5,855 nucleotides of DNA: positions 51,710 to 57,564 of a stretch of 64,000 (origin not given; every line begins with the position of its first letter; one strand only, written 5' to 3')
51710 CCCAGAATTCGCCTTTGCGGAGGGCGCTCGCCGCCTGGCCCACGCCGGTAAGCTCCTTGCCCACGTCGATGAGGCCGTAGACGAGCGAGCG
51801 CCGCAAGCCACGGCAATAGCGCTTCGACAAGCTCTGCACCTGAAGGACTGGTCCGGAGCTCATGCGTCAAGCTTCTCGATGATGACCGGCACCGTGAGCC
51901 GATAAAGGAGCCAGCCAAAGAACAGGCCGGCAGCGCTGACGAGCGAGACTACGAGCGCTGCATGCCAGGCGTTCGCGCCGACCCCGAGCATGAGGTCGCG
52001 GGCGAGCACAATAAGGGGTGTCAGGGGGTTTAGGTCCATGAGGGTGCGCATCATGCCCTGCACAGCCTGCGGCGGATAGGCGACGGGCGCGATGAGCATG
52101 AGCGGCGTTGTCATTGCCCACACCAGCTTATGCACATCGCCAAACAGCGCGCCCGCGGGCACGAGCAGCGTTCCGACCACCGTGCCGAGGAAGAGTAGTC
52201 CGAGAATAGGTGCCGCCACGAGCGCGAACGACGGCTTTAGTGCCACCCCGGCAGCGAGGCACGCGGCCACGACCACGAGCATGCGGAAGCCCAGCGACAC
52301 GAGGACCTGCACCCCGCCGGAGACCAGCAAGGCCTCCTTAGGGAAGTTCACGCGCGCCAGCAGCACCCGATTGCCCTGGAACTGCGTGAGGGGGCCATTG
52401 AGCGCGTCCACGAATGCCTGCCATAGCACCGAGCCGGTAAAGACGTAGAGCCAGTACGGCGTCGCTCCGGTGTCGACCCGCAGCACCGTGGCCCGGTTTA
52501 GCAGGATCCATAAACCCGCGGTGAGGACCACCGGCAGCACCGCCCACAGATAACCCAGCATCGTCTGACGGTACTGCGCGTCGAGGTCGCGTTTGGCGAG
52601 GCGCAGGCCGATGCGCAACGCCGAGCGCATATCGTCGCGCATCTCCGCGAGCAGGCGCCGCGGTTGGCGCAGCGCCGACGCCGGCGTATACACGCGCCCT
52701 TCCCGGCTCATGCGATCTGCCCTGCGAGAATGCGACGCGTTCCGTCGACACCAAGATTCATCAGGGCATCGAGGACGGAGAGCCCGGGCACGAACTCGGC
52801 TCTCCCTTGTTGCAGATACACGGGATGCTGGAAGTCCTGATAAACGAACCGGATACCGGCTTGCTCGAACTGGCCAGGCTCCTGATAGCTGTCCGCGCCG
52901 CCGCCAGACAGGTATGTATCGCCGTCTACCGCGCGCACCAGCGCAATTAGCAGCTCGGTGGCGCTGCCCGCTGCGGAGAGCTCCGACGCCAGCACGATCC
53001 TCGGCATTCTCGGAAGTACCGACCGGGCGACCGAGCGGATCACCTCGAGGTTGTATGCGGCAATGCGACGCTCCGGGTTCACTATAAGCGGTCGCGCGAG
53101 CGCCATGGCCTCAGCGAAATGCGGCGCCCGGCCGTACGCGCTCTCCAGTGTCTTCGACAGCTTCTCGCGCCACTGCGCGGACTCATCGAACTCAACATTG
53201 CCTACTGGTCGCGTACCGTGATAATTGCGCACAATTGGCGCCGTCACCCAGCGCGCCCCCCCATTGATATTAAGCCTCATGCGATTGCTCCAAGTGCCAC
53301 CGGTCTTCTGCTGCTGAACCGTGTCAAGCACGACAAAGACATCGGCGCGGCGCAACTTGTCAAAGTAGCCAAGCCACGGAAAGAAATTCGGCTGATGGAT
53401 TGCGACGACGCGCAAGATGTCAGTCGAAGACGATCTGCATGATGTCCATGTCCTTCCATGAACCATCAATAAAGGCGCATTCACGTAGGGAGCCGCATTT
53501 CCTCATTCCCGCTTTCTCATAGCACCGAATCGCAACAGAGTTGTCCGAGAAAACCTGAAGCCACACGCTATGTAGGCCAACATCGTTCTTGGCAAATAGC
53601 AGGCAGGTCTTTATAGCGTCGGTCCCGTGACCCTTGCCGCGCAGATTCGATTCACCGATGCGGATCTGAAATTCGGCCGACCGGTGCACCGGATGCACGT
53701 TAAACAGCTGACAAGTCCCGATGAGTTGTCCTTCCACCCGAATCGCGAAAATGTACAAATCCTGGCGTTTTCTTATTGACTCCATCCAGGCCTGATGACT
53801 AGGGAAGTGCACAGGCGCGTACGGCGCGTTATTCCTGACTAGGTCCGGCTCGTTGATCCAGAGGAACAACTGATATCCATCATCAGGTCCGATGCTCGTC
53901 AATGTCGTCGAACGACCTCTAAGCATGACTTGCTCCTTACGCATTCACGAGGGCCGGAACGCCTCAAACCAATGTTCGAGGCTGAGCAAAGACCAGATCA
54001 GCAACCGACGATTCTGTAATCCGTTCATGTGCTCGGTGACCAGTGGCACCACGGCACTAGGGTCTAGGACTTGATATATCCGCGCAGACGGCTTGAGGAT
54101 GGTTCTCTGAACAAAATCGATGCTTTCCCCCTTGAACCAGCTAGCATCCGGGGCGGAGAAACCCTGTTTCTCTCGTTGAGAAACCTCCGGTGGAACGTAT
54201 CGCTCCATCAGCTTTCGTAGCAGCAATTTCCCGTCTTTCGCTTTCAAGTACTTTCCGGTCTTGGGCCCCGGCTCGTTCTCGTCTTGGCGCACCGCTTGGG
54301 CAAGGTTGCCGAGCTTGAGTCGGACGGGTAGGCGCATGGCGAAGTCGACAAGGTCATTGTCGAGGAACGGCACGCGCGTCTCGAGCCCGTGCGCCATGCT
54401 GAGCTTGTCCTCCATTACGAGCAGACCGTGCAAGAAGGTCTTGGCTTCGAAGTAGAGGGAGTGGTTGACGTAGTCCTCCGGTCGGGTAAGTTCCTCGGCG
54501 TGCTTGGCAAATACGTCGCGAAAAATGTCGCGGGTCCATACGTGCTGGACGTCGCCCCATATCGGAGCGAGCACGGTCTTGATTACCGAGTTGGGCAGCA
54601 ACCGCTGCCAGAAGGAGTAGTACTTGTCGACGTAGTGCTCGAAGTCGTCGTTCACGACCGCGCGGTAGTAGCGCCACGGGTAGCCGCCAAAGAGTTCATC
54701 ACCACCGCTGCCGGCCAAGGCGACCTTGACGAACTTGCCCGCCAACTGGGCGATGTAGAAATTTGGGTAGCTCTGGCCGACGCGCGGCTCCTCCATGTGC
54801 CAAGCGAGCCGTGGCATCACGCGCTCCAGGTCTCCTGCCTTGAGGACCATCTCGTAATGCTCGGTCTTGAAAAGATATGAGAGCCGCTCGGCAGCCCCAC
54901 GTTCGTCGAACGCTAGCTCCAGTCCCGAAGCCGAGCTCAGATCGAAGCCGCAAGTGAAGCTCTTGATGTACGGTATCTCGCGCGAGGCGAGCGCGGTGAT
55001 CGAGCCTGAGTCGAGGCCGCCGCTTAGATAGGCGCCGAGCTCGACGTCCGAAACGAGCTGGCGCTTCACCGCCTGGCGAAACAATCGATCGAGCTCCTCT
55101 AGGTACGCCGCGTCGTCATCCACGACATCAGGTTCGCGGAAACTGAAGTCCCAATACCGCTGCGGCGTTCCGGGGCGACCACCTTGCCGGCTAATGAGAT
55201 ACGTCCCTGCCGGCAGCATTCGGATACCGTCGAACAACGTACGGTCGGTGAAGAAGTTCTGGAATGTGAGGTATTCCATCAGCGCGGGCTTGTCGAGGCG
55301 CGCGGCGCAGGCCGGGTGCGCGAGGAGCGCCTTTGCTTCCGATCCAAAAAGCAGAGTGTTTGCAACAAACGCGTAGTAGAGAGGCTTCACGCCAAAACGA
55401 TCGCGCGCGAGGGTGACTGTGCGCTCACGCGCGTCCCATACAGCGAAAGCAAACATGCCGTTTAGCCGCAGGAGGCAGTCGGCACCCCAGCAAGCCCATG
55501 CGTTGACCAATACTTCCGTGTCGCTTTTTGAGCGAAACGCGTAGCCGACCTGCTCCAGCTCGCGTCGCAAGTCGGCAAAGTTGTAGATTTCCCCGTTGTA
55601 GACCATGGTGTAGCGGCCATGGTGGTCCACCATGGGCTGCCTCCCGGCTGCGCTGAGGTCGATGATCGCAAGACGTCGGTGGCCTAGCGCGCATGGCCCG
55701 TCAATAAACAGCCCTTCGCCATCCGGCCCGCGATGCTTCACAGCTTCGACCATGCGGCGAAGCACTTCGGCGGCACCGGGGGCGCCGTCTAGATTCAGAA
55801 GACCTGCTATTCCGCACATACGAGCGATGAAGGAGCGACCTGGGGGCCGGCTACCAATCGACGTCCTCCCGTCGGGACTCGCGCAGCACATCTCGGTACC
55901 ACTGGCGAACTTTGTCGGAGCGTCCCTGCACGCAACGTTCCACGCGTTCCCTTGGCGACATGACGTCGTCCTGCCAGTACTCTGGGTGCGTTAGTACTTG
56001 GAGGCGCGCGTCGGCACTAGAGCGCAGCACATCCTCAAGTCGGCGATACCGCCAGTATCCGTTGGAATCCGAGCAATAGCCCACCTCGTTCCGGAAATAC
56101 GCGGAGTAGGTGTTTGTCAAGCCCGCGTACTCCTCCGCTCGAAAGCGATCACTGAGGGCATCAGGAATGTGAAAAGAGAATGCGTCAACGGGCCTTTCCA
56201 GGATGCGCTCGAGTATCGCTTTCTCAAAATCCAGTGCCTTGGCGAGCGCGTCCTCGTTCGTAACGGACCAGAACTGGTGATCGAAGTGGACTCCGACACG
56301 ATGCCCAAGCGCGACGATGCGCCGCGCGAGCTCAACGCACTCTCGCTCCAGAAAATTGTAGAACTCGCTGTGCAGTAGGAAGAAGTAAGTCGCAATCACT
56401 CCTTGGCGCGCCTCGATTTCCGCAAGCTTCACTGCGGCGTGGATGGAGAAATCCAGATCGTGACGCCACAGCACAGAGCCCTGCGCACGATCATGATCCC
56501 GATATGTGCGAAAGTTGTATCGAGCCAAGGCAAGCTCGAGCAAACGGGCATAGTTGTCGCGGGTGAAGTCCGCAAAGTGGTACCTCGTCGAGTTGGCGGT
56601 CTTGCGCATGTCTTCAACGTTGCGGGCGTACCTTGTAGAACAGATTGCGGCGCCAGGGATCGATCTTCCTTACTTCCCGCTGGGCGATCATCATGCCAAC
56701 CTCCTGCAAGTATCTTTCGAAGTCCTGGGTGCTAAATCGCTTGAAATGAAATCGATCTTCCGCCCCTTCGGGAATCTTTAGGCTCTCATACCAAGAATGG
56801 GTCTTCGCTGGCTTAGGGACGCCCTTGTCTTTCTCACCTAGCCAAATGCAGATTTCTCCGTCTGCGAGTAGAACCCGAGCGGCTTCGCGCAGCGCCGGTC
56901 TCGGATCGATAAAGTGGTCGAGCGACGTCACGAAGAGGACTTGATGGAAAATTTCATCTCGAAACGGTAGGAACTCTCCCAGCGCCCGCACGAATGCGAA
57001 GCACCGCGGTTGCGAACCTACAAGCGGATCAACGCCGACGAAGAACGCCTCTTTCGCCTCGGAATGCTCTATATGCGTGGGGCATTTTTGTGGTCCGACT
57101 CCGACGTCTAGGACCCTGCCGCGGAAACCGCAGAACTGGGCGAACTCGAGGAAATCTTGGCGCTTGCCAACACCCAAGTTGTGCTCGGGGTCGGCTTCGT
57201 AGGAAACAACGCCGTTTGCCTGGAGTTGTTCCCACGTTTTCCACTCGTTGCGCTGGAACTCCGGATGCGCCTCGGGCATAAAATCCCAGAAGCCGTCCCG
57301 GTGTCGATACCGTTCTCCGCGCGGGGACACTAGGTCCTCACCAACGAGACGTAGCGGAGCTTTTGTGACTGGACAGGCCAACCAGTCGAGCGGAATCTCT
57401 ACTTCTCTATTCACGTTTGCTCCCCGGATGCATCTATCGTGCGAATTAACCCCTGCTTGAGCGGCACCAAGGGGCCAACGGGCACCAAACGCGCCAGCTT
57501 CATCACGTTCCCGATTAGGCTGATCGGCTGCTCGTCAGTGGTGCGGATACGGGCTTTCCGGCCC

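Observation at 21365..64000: About 42-kb ABC-transporter-type surface-glycan locus in two back-to-back minus-strand gene arrays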

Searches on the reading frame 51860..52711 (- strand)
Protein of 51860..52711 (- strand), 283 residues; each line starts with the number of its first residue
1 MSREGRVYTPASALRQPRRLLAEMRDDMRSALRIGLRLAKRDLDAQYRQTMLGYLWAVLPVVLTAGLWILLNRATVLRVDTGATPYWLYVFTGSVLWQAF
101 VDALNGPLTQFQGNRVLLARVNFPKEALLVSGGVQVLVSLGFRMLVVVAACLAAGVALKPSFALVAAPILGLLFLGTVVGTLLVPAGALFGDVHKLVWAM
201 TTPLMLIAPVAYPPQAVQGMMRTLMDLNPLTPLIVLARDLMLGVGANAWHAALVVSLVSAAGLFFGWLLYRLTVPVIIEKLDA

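Call 6: search_protein_families(library=pfam, proteins=[window:51860-52711:-], max_evalue=0.001)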
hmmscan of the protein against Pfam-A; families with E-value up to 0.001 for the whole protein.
window:51860-52711:- (283 aa): 1 family
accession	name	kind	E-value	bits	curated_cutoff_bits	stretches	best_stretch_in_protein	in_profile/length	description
PF01061.29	ABC2_membrane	-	3.5e-07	30.4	26.9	1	38-241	6-210/211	ABC-2 type transporter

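Call 12: find_encoding_contigs(protein=window:51860-52711:-, flank=10000, max_places=6)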
Protein window:51860-52711:- (283 aa): no gene with exactly this product is on record in the collection.

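Call 18: search_protein_families(library=ncbifam, proteins=[window:51860-52711:-], max_evalue=0.001)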
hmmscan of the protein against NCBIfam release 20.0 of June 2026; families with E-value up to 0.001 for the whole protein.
window:51860-52711:- (283 aa): 1 family
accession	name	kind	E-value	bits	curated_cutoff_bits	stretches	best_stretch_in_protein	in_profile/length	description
NF050109.1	galactan_ABC_perm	equivalog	1.6e-08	34.4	380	1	23-267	13-258/272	galactan export ABC transporter permease subunit Wzm/RfbD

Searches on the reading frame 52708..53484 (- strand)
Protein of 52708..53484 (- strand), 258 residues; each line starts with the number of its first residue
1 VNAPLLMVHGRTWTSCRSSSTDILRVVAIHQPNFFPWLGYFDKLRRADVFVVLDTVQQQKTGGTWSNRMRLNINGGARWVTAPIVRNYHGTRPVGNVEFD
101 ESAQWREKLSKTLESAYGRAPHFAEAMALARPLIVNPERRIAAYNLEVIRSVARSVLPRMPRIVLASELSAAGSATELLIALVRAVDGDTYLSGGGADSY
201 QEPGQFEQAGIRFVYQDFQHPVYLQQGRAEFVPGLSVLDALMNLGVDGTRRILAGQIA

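Call 6: search_protein_families(library=pfam, proteins=[window:52708-53484:-], max_evalue=0.001)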
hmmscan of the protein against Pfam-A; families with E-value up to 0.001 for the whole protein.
window:52708-53484:- (258 aa): 1 family
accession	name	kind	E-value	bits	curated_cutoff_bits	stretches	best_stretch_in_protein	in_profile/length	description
PF08889.16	WbqC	-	6.6e-57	193.3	21.3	1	31-249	1-216/218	WbqC-like protein family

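Call 18: search_protein_families(library=ncbifam, proteins=[window:52708-53484:-], max_evalue=0.001)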
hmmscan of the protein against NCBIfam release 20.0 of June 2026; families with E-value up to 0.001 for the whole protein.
window:52708-53484:- (258 aa): 0 families

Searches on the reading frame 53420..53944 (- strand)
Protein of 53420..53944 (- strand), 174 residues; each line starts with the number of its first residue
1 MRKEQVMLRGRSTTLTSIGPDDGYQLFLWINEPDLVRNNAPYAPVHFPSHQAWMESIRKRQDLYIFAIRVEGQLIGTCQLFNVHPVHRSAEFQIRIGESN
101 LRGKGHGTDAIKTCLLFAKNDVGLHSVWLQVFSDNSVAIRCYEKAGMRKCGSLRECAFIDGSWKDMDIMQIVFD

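Call 6: search_protein_families(library=pfam, proteins=[window:53420-53944:-], max_evalue=0.001)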
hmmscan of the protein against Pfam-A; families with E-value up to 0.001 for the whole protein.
window:53420-53944:- (174 aa): 5 families
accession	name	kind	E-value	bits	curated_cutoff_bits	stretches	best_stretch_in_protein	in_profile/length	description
PF13302.13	Acetyltransf_3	-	3.3e-16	60.7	25.4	1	15-148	4-138/138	Acetyltransferase (GNAT) domain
PF00583.31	Acetyltransf_1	-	5.6e-13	49.6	20.7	1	49-147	16-116/116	Acetyltransferase (GNAT) family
PF13420.13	Acetyltransf_4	-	1.1e-08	35.6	24.3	1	51-166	38-153/155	Acetyltransferase (GNAT) domain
PF13673.13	Acetyltransf_10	-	0.00011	22.6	23.6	1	46-156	15-116/128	Acetyltransferase (GNAT) domain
PF13523.12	Acetyltransf_8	-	0.00013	22.1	27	1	29-151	12-141/145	Acetyltransferase (GNAT) domain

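Call 15: search_protein_families(library=ncbifam, proteins=[window:53420-53944:-], max_evalue=0.00001)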
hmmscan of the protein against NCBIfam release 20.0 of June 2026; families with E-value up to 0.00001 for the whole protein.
window:53420-53944:- (174 aa): 8 families
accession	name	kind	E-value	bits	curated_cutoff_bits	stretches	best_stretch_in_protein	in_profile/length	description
TIGR03585.1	PseH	equivalog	9.5e-17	61.5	93.1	1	15-168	3-152/156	UDP-4-amino-4,6-dideoxy-N-acetyl-beta-L-altrosamine N-acetyltransferase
NF011709.0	PRK15130.1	equivalog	2.5e-13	50.3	218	1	65-170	59-163/186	spermidine N1-acetyltransferase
NF000225.3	AAC_6p_Strep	exception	1.2e-11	44.8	250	1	52-172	31-151/156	aminoglycoside 6'-N-acetyltransferase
NF040503.1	resist_ArsN1a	equivalog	4.5e-10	39.5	170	1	90-170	78-156/159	arsinothricin resistance N-acetyltransferase ArsN1 family A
NF033151.0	AAC_6p_A10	exception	6.5e-08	32.8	400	1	93-170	98-175/178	AAC(6')-I family aminoglycoside 6'-N-acetyltransferase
NF000507.1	AAC_6p_Ie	exception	2.2e-07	31.1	450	1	95-174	101-180/201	aminoglycoside N-acetyltransferase AAC(6')-Ie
NF033693.0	AAC_6p_Ie_fam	exception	3.4e-07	30.6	340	1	95-170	101-176/179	AAC(6')-Ie family aminoglycoside N-acetyltransferase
NF007527.0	PRK10140.1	equivalog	5.2e-07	29.7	236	1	45-170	33-159/162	N-acetyltransferase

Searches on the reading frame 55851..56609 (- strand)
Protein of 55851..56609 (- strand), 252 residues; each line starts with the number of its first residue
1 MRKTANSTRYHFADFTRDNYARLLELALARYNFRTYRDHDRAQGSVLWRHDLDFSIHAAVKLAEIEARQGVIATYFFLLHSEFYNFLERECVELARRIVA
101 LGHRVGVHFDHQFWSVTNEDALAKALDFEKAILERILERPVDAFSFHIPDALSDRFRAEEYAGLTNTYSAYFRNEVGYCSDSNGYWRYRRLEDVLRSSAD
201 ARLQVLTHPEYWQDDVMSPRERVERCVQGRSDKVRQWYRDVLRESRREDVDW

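Call 6: search_protein_families(library=pfam, proteins=[window:55851-56609:-], max_evalue=0.001)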
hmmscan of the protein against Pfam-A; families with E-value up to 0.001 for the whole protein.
window:55851-56609:- (252 aa): 0 families

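Call 15: search_protein_families(library=ncbifam, proteins=[window:55851-56609:-], max_evalue=0.00001)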
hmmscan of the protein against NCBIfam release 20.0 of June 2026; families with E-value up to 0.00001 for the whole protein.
window:55851-56609:- (252 aa): 0 families

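Call 39: search_protein_families(library=pfam, proteins=[window:55851-56609:-], max_evalue=1)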
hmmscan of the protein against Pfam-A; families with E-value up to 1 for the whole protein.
window:55851-56609:- (252 aa): 2 families
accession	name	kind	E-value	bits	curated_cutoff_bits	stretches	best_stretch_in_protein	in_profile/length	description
PF12644.12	DUF3782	-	0.042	14.5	24.4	1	81-116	14-49/78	Protein of unknown function (DUF3782)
PF01522.26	Polysacc_deac_1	-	0.055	13.9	23.1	1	68-146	30-103/124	Polysaccharide deacetylase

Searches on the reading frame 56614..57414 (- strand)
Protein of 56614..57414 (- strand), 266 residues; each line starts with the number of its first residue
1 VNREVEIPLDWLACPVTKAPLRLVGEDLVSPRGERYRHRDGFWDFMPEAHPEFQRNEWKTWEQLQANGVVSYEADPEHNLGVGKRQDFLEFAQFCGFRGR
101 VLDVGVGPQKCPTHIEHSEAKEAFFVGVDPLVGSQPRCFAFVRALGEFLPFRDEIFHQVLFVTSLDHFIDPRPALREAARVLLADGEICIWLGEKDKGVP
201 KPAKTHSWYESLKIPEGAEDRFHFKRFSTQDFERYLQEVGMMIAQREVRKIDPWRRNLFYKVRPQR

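Call 6: search_protein_families(library=pfam, proteins=[window:56614-57414:-], max_evalue=0.001)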
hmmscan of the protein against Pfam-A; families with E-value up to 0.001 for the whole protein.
window:56614-57414:- (266 aa): 1 family
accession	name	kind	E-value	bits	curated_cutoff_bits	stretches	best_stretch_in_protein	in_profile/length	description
PF08241.18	Methyltransf_11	-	6.2e-07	30.4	21.2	1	123-190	19-95/95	Methyltransferase domain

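Call 15: search_protein_families(library=ncbifam, proteins=[window:56614-57414:-], max_evalue=0.00001)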
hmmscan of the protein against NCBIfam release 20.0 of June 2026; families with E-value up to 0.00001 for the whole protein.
window:56614-57414:- (266 aa): 1 family
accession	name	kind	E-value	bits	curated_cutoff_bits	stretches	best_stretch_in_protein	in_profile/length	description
NF045667.1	MTase_DVU1556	equivalog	3.9e-08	33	155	1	93-190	19-119/213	DVU_1556 family methyltransferase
